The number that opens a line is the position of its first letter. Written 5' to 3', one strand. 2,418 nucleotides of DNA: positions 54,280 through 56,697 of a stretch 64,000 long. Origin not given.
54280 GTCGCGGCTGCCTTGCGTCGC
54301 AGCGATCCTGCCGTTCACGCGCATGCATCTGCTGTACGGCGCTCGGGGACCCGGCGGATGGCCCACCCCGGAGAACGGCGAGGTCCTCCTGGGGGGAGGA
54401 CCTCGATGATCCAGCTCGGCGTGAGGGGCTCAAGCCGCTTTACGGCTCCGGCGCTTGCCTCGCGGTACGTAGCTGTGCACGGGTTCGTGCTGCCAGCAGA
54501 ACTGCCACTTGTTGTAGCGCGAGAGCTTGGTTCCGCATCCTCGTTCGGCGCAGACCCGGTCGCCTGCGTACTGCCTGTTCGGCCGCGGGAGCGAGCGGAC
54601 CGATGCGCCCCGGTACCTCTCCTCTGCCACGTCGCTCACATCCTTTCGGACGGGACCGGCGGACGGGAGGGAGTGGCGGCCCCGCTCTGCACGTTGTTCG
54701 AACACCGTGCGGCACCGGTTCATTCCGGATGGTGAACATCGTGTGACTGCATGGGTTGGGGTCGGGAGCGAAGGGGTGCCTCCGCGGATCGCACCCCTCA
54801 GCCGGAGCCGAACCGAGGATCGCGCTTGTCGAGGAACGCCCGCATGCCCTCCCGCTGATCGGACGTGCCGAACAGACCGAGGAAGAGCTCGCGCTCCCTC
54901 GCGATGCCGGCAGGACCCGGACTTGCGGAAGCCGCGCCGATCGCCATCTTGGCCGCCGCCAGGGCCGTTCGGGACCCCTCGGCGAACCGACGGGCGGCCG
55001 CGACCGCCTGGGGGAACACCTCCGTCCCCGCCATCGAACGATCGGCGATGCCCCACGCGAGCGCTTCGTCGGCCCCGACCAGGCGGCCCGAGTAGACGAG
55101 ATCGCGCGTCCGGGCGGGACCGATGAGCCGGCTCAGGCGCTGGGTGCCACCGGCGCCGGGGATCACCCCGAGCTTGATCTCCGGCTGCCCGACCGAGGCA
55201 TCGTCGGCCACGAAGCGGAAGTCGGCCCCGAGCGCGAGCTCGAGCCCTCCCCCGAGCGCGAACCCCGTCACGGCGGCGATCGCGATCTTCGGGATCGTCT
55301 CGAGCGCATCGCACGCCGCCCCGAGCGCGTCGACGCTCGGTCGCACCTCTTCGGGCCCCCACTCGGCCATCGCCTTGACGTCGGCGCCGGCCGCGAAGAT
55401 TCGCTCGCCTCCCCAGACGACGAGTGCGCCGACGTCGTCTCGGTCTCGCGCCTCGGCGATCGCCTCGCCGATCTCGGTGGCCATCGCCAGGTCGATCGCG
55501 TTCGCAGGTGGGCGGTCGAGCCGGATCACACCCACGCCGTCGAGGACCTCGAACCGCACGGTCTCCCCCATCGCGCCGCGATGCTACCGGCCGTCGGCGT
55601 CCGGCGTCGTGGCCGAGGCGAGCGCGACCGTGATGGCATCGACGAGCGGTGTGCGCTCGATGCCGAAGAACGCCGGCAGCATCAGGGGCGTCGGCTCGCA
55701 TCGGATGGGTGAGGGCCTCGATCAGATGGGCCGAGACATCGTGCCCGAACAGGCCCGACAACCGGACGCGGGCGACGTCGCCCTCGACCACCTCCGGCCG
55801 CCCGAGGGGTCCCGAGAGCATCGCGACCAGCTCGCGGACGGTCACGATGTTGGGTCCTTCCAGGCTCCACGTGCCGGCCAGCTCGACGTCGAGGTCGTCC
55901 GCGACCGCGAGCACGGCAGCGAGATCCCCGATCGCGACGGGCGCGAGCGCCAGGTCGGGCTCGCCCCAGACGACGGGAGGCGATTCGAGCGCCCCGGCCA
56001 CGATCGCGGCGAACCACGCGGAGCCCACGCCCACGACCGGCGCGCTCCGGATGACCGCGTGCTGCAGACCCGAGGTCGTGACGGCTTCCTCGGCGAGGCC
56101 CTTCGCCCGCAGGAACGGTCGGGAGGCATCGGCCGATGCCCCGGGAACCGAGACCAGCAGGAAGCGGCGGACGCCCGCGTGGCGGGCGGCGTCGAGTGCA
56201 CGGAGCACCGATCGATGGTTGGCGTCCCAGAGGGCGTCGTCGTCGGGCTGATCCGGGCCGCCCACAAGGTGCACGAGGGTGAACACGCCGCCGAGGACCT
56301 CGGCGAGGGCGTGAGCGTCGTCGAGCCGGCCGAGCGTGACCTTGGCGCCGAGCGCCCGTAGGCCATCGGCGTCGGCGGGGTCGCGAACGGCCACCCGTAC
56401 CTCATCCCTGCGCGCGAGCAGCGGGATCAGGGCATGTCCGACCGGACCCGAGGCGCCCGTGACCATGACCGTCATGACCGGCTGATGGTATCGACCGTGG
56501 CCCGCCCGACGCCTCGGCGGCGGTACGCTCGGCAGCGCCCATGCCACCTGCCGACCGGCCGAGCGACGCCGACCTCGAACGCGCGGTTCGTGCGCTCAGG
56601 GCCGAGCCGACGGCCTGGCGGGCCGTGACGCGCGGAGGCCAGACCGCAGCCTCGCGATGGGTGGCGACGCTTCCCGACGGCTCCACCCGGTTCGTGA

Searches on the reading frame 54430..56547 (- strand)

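Call 74: search_protein_families(library=pfam, proteins=[window:54430-56547:-], max_evalue=0.0001)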
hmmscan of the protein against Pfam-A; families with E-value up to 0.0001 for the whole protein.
window:54430-56547:- (705 aa): 3 families
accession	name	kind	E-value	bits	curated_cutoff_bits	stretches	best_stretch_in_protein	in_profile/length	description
PF13460.12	NAD_binding_10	-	3.1e-17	63.5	27.2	1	31-168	1-143/184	NAD(P)H-binding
PF01370.27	Epimerase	-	8.3e-09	35.6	20.9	1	27-133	1-114/240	NAD dependent epimerase/dehydratase family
PF05368.20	NmrA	-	2.7e-08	34.2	27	1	26-180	4-158/298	NmrA-like family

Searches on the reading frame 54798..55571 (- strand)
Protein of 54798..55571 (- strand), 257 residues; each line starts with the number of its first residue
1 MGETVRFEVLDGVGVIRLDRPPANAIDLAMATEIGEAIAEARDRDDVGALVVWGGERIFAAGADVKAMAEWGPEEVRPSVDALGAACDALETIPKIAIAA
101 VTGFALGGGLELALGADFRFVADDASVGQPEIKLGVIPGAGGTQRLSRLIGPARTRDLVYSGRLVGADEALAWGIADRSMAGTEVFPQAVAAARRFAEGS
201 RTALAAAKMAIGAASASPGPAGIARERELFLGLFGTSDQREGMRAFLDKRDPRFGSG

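Call 74: search_protein_families(library=pfam, proteins=[window:54798-55571:-], max_evalue=0.0001)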
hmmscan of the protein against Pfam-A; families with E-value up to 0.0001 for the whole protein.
window:54798-55571:- (257 aa): 2 families
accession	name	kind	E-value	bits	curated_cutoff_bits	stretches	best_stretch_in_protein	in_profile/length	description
PF00378.25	ECH_1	-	3.7e-59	200.5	27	1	11-255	4-249/251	Enoyl-CoA hydratase/isomerase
PF16113.10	ECH_2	-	4.3e-28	99.2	27.2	1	13-181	1-173/335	Enoyl-CoA hydratase/isomerase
